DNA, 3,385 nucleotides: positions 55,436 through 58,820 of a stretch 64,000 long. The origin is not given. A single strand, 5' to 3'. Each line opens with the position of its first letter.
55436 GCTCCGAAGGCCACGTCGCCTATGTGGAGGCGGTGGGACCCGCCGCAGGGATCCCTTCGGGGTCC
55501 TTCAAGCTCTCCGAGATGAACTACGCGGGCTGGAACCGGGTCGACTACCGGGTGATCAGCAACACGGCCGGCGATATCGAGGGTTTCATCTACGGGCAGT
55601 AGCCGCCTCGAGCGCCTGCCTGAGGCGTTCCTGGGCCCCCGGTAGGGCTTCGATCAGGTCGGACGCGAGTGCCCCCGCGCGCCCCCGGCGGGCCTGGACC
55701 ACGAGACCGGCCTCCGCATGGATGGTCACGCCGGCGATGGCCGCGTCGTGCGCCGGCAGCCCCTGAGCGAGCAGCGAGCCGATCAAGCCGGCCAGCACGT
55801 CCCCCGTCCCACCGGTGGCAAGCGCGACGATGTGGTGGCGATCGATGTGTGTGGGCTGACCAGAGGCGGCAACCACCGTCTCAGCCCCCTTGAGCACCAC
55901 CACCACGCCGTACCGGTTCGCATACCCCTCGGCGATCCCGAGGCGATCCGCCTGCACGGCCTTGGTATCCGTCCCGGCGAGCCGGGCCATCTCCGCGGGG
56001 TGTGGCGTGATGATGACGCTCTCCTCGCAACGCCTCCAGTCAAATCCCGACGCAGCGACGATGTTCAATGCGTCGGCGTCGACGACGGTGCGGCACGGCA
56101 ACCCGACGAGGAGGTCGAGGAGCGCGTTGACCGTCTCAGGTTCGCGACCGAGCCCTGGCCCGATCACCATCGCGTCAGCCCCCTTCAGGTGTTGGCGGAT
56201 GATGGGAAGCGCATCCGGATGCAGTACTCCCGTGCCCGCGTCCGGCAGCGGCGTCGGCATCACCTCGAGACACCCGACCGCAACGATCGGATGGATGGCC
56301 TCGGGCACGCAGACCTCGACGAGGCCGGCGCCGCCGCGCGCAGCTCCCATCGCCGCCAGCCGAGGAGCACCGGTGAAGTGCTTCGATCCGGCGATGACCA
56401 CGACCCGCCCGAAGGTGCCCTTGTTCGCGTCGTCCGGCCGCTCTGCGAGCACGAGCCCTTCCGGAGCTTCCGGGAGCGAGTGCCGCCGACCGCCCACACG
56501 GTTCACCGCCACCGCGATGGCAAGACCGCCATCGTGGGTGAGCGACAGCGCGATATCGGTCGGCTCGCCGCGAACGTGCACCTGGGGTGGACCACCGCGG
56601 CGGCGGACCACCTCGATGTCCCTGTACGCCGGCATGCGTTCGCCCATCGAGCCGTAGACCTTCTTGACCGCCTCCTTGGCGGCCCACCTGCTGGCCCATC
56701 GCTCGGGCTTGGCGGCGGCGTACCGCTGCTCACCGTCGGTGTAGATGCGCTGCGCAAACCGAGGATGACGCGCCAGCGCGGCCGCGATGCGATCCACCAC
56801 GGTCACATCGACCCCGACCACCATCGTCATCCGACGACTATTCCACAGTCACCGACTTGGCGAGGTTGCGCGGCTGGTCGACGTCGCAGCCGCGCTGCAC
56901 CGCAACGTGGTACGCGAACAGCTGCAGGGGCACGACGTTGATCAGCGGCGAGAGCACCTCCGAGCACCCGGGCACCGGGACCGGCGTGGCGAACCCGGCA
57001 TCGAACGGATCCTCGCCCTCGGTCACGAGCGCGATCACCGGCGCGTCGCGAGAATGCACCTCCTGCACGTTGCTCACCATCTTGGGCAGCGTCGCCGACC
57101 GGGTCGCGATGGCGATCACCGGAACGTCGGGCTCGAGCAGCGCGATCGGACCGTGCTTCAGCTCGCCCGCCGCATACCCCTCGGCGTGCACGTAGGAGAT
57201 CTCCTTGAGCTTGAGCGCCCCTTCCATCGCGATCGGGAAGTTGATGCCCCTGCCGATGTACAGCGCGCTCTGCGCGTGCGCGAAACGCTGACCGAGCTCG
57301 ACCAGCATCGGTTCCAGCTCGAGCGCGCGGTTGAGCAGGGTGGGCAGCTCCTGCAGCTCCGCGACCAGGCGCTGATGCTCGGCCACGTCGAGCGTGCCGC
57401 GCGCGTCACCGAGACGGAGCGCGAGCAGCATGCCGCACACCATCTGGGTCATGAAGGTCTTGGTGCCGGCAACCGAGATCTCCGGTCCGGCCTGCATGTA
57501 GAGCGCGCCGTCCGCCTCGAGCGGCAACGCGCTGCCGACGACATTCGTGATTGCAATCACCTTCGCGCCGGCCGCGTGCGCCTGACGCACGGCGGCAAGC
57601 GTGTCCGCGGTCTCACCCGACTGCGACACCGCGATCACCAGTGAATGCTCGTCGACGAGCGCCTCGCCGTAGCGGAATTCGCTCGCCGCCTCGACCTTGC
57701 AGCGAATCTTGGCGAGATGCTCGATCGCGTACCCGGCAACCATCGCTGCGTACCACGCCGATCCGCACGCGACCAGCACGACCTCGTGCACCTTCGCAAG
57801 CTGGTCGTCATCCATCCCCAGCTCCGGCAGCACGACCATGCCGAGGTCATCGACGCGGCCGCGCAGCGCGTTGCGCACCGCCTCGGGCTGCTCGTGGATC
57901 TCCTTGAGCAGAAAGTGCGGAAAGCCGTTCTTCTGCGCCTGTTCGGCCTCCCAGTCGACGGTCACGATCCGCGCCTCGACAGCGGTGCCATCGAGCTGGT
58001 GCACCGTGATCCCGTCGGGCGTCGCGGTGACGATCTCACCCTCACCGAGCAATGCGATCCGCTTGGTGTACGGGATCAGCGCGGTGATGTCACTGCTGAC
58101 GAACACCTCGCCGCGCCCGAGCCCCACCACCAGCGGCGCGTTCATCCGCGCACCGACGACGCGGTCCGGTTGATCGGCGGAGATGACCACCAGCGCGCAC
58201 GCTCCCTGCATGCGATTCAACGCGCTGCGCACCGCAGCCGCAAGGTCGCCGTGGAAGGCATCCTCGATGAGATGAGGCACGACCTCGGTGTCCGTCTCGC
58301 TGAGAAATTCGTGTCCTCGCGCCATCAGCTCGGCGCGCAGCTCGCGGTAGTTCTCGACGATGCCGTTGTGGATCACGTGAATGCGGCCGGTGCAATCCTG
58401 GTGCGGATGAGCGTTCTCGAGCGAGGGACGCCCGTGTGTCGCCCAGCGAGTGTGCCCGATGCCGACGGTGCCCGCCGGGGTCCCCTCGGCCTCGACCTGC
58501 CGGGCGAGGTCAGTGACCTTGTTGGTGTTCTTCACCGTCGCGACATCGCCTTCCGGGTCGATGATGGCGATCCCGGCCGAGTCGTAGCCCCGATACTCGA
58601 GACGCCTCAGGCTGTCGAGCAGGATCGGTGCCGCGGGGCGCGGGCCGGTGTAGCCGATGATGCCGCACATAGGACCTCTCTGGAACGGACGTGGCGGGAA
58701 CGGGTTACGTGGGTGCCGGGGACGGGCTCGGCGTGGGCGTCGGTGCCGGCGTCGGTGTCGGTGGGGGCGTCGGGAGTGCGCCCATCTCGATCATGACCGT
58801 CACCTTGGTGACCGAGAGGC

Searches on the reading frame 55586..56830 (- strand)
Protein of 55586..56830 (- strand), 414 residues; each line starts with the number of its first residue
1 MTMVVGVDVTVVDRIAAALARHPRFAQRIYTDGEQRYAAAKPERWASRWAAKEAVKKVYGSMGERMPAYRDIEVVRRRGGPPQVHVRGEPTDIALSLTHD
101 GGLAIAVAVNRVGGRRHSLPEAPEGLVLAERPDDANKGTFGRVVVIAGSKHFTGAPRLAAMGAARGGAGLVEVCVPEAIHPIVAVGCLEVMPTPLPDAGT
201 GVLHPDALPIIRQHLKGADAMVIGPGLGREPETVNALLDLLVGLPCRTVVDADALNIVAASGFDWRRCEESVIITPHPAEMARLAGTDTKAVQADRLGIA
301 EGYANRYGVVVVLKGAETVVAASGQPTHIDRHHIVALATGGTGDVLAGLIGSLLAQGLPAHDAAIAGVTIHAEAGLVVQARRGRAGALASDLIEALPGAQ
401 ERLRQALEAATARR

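Call 60: search_protein_families(library=pfam, proteins=[window:55586-56830:-], max_evalue=0.0001)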
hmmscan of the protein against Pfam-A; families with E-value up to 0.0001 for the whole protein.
window:55586-56830:- (414 aa): 4 families
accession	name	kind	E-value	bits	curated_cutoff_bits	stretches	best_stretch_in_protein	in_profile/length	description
PF01256.23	Carb_kinase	-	8.5e-56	189.6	27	1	143-397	1-241/242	NAD(P)H-hydrate dehydratase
PF01648.25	ACPS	-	3.9e-13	49.8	25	1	5-108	2-111/111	4'-phosphopantetheinyl transferase superfamily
PF02110.20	HK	-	1.3e-05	25.1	27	1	279-396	124-241/247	Hydroxyethylthiazole kinase family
PF08543.17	Phos_pyr_kin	-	6.9e-05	22.8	27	0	270-364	119-221/246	Phosphomethylpyrimidine kinase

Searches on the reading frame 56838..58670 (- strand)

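Call 60: search_protein_families(library=pfam, proteins=[window:56838-58670:-], max_evalue=0.0001)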
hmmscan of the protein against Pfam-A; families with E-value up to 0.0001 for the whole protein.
window:56838-58670:- (610 aa): 4 families
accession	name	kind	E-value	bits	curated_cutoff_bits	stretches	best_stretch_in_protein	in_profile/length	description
PF01380.27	SIS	-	1.1e-51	174.5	25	2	291-418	2-130/131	SIS domain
PF13522.11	GATase_6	-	2.7e-19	69.9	27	1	67-193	10-129/130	Glutamine amidotransferase domain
PF13537.11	GATase_7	-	3.5e-15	56.5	25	1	87-198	13-121/123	Glutamine amidotransferase domain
PF13580.11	SIS_2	-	1.7e-05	25.3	27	0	339-375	101-137/138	SIS domain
